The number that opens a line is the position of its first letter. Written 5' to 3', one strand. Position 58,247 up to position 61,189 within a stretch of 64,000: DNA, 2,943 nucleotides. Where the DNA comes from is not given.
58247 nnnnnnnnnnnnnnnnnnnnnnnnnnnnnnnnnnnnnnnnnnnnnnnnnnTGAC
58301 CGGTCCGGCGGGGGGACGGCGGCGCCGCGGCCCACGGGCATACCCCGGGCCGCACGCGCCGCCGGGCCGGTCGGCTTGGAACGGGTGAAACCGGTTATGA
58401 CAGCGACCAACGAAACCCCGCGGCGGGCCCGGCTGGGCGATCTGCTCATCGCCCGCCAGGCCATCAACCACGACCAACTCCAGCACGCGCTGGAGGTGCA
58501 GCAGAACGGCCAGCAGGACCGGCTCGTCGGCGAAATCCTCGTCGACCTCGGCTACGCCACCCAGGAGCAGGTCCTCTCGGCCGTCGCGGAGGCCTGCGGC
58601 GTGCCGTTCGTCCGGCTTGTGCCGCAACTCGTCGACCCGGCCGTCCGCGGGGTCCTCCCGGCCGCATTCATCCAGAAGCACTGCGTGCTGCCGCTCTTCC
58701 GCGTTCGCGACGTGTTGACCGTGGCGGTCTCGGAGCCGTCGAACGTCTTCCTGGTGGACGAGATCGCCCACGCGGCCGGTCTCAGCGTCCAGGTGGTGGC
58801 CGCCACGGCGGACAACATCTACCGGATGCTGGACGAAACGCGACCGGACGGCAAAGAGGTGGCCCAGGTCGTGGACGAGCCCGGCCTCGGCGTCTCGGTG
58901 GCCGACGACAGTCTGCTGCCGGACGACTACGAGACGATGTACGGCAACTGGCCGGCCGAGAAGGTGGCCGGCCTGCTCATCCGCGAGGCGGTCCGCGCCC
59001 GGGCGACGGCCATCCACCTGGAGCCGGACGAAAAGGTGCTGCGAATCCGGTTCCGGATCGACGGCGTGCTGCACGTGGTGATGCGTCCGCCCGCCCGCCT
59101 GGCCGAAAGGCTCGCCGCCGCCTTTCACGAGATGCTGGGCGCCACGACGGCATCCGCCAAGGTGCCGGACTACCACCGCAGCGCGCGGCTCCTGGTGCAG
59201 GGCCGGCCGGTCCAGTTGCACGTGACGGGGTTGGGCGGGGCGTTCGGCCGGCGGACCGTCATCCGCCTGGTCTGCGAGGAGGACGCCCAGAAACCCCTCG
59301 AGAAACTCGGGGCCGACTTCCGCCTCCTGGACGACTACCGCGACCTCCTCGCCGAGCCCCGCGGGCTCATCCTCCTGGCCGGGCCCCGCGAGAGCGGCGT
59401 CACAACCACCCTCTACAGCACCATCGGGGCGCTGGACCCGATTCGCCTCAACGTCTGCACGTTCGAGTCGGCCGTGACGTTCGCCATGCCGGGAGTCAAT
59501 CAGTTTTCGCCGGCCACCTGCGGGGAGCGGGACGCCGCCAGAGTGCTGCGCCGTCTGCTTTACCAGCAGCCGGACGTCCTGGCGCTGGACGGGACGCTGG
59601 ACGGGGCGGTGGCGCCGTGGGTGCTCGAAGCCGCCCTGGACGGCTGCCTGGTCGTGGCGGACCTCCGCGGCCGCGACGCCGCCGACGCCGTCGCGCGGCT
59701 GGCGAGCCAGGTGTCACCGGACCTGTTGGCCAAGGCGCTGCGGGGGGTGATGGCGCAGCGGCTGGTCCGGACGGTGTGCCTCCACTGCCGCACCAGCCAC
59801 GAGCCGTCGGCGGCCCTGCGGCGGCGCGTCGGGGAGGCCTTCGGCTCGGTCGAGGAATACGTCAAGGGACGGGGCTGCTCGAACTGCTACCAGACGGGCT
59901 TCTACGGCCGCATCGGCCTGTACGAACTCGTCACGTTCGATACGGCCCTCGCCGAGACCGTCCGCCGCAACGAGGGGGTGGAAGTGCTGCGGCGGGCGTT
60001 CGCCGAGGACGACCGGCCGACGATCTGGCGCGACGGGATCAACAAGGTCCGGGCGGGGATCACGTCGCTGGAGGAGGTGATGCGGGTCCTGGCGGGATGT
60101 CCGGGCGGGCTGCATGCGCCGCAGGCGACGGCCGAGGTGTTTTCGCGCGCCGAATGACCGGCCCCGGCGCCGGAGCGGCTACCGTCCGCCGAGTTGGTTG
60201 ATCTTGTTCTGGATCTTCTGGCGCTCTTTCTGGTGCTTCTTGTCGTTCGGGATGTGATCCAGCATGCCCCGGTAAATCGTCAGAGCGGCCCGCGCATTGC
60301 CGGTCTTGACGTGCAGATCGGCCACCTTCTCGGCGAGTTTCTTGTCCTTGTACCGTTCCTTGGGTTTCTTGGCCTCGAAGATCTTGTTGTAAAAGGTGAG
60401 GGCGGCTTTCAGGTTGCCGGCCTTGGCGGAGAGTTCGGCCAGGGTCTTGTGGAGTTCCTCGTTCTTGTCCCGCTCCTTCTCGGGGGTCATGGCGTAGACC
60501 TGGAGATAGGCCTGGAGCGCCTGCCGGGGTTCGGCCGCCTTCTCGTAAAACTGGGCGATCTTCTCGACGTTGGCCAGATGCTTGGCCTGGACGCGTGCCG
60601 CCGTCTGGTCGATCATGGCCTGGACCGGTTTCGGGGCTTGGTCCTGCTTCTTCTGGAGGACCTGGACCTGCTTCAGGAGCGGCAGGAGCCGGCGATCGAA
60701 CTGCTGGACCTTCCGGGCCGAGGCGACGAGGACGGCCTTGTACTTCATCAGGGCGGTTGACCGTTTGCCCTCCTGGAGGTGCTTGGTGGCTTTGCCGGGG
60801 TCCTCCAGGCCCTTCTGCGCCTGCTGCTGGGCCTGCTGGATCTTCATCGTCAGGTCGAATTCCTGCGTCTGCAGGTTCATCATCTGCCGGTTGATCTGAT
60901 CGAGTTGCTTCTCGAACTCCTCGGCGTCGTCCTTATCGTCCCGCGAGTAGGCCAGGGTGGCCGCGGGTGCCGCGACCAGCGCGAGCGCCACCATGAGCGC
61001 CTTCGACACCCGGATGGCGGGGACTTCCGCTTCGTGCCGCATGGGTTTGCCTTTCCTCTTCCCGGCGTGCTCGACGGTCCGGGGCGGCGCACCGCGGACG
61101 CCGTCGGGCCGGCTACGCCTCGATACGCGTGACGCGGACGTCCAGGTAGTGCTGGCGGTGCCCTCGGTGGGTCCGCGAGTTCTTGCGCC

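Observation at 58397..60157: PilB/GspE homologue with every catalytic ATPase motif degenerate but the N-domain and Zn-finger retained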

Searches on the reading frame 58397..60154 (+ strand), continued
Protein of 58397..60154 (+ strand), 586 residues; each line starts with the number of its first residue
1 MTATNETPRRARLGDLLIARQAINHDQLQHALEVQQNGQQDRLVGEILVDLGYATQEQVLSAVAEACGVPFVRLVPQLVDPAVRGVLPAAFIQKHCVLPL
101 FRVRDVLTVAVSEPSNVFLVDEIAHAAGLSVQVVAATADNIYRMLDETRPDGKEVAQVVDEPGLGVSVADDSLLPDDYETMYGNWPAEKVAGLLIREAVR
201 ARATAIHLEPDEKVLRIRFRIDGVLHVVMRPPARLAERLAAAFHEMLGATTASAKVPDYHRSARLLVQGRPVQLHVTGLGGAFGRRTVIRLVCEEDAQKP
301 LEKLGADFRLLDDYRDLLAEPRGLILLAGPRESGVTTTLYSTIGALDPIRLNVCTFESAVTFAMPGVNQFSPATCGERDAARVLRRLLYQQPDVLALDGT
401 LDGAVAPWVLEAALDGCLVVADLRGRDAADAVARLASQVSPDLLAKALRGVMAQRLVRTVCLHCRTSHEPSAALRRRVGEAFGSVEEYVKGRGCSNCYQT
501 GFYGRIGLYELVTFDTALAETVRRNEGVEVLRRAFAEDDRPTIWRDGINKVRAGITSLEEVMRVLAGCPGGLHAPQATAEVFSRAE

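Call 66: list_cluster_members(proteins=[P0009, P0022, P0067, P0073, P0062, P0096, P0093, P0107, P0120, P0090])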
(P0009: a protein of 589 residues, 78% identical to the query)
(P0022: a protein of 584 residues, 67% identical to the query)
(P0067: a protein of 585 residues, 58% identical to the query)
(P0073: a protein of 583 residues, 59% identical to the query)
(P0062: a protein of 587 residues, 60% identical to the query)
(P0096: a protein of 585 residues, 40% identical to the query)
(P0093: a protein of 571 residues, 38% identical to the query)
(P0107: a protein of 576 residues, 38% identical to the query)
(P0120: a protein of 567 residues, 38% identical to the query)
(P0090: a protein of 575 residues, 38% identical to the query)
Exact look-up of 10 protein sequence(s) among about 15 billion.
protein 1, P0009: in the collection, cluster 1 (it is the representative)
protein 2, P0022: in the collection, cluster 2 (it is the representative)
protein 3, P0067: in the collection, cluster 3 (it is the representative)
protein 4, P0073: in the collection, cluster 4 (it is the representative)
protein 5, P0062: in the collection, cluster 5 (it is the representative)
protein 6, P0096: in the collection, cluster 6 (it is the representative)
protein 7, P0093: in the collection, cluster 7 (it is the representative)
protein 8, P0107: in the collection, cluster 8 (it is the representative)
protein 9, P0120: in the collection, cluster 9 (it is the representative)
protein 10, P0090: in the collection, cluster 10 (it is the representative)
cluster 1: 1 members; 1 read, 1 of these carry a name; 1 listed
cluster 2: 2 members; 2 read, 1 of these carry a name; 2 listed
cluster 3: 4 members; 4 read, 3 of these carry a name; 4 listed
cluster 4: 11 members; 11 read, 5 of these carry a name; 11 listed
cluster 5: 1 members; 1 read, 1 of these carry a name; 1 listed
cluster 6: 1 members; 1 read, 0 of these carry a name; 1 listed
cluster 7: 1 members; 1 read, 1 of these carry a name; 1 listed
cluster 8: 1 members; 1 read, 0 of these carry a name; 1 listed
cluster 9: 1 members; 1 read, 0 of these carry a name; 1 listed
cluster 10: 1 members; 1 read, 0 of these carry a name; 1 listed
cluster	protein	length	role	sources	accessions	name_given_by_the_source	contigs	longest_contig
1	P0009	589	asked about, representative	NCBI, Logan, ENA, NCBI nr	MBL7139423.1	MAG: Flp pilus assembly complex ATPase component TadA [Planctomycetes bacterium] | Flp pilus assembly complex ATPase component TadA [Planctomycetota bacterium]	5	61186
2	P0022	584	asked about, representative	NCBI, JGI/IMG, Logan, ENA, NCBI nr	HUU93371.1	MAG TPA: ATPase, T2SS/T4P/T4SS family [Phycisphaerae bacterium] | ATPase, T2SS/T4P/T4SS family [Phycisphaerae bacterium]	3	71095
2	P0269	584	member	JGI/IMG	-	-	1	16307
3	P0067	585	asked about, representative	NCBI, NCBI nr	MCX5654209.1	MAG: ATPase, T2SS/T4P/T4SS family [Planctomycetota bacterium] | ATPase, T2SS/T4P/T4SS family [Planctomycetota bacterium]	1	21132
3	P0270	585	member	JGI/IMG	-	type IV pilus assembly protein PilB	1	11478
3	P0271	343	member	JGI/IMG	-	type II secretory ATPase GspE/PulE/Tfp pilus assembly ATPase PilB-like protein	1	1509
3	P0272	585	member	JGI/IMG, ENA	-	-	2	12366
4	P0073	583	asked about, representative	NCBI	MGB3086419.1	MAG: ATPase, T2SS/T4P/T4SS family [Phycisphaerae bacterium]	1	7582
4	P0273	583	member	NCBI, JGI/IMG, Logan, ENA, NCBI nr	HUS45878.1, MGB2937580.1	MAG TPA: ATPase, T2SS/T4P/T4SS family [Phycisphaerae bacterium] | ATPase, T2SS/T4P/T4SS family [Phycisphaerae bacterium]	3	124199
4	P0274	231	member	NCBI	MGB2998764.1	MAG: hypothetical protein WBC59_09040, partial [Phycisphaerae bacterium]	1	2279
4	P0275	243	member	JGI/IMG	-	type II secretory ATPase GspE/PulE/Tfp pilus assembly ATPase PilB-like protein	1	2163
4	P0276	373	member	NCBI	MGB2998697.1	MAG: ATPase, T2SS/T4P/T4SS family, partial [Phycisphaerae bacterium]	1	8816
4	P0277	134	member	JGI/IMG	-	-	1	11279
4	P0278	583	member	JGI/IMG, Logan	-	-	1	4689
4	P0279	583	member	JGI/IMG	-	-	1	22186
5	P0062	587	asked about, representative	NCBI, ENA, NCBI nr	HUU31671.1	MAG TPA: ATPase, T2SS/T4P/T4SS family [Phycisphaerae bacterium] | ATPase, T2SS/T4P/T4SS family [Phycisphaerae bacterium]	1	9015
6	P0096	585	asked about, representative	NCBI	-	-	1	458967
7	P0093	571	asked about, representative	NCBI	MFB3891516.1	MAG: GspE/PulE family protein [Phycisphaerae bacterium]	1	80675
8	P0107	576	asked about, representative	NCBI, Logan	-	-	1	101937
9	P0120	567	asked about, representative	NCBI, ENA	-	-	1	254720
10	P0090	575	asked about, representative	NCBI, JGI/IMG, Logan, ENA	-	-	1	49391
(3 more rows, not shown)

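Call 73: find_encoding_contigs(protein=P0096, flank=10000, max_places=1)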
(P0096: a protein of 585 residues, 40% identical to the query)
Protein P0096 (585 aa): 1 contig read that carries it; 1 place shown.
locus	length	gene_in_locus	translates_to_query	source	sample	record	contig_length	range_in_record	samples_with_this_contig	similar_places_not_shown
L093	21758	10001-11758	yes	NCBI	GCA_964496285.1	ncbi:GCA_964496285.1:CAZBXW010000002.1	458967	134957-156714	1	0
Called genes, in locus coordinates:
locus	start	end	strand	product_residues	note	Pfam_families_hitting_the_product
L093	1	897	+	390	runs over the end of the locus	PF11104:PilM_2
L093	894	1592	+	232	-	-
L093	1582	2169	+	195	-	PF04350:PilO, PF10741:T2SSM_b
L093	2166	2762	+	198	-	-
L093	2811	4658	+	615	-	PF07660:STN (faint), PF03958:Secretin_N (faint), PF00263:Secretin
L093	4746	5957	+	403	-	PF07719:TPR_2 (faint), PF12569:NatA_aux_su (faint), PF21033:RMD1-3 (faint), PF25058:ARM_TT21 (faint), PF25063:ARM_TT21_C (faint), PF13432:TPR_16 (weak), PF13414:TPR_11, PF14559:TPR_19 (weak), +11 more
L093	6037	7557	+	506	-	PF00989:PAS (weak), PF00512:HisKA, PF02518:HATPase_c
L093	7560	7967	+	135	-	PF00072:Response_reg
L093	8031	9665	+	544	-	PF13487:HD_5, PF01966:HD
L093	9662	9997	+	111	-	PF01740:STAS, PF13466:STAS_2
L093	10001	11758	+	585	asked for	PF05157:MshEN, PF00437:T2SSE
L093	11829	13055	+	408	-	PF28597:T2SSF_N (weak), PF00482:T2SSF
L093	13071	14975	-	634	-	PF02518:HATPase_c, PF00204:DNA_gyraseB, PF01751:Toprim, PF00986:DNA_gyraseB_C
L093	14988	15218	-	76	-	-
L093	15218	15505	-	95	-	PF14076:DUF4258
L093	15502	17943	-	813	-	PF00521:DNA_topoisoIV, PF03989:DNA_gyraseA_C (faint)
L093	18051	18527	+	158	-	PF02075:RuvC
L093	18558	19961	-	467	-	PF01544:CorA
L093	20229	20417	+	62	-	PF05685:Uma2 (weak)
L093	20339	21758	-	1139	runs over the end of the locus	PF17757:UvrB_inter, PF02559:CarD_TRCF_RID, PF00270:DEAD, PF04851:ResIII, PF00271:Helicase_C, PF22590:Cas3-like_C_2 (faint), PF03461:TRCF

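Call 74: list_cluster_members(proteins=[P0131, P0232, P0205, P0198, P0202, P0169, P0203, P0149, P0165, P0123])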
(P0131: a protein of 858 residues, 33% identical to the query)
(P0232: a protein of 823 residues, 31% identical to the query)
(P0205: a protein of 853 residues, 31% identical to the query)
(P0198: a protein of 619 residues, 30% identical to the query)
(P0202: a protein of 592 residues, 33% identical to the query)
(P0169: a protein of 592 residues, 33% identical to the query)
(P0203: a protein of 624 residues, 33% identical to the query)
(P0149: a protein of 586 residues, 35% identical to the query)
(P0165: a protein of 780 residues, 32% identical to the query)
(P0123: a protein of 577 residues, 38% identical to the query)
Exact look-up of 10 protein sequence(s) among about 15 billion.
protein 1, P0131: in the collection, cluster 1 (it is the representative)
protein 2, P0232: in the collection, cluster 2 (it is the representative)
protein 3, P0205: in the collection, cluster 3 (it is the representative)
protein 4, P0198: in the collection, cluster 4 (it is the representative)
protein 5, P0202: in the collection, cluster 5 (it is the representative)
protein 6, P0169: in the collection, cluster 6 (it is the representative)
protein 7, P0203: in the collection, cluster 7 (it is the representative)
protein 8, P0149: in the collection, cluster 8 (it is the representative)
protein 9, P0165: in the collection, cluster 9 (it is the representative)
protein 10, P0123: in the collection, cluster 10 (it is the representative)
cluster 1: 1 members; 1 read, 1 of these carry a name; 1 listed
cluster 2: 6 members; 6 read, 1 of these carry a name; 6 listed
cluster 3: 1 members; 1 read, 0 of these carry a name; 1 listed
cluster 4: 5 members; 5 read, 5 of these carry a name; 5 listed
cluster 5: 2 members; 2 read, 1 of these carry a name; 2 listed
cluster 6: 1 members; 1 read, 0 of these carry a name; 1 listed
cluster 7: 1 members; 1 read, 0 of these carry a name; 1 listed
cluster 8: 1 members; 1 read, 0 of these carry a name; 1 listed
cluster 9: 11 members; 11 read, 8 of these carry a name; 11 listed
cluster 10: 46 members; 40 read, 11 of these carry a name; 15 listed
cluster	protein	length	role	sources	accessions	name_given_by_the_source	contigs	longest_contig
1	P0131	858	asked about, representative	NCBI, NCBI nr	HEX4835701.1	MAG TPA: ATPase, T2SS/T4P/T4SS family [bacterium] | ATPase, T2SS/T4P/T4SS family [bacterium]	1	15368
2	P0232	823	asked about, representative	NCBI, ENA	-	-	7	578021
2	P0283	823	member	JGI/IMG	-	type IV pilus assembly protein PilB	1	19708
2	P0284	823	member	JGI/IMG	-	-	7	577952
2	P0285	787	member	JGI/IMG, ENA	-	-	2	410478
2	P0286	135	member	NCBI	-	-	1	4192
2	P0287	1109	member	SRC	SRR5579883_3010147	-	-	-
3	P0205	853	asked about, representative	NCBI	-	-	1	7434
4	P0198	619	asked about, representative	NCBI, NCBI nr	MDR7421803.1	MAG: ATPase, T2SS/T4P/T4SS family [Armatimonadota bacterium] | ATPase, T2SS/T4P/T4SS family [Armatimonadota bacterium]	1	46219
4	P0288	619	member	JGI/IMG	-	type IV pilus assembly protein PilB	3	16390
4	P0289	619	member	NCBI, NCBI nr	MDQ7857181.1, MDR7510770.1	MAG: ATPase, T2SS/T4P/T4SS family [Armatimonadota bacterium] | ATPase, T2SS/T4P/T4SS family [Armatimonadota bacterium]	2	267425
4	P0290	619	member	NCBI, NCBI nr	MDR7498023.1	MAG: ATPase, T2SS/T4P/T4SS family [Armatimonadota bacterium] | ATPase, T2SS/T4P/T4SS family [Armatimonadota bacterium]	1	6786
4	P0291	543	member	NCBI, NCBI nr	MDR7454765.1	MAG: GspE/PulE family protein, partial [Armatimonadota bacterium] | GspE/PulE family protein [Armatimonadota bacterium]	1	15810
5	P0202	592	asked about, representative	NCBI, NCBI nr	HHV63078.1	MAG TPA: Flp pilus assembly complex ATPase component TadA [Firmicutes bacterium] | Flp pilus assembly complex ATPase component TadA [Bacillota bacterium]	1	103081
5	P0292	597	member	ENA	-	-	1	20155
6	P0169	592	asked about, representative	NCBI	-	-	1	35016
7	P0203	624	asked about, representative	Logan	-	-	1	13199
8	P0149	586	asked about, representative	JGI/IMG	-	-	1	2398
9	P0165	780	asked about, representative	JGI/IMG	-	type IV pilus assembly protein PilB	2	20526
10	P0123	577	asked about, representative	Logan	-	-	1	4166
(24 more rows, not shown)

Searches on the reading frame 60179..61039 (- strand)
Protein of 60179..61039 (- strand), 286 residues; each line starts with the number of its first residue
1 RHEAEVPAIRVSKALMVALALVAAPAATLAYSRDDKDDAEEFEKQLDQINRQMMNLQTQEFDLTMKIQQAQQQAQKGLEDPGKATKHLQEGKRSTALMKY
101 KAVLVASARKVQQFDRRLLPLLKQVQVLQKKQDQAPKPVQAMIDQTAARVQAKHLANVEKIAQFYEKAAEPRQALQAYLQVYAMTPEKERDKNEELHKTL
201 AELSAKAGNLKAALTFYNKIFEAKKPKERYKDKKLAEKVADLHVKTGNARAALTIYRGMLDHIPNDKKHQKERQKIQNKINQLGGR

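Call 7: search_protein_families(library=pfam, proteins=[window:60179-61039:-], max_evalue=0.01)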
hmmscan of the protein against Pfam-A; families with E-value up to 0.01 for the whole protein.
window:60179-61039:- (286 aa): 3 families
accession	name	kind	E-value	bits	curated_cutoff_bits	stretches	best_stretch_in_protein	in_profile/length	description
PF13428.12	TPR_14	-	5.2e-06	27.1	23.5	0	195-223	2-30/44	Tetratricopeptide repeat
PF14559.12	TPR_19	-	0.00032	21.4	25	1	170-232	6-63/68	Tetratricopeptide repeat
PF13176.12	TPR_7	-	0.00075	19.8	27.9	0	161-190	5-34/36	Tetratricopeptide repeat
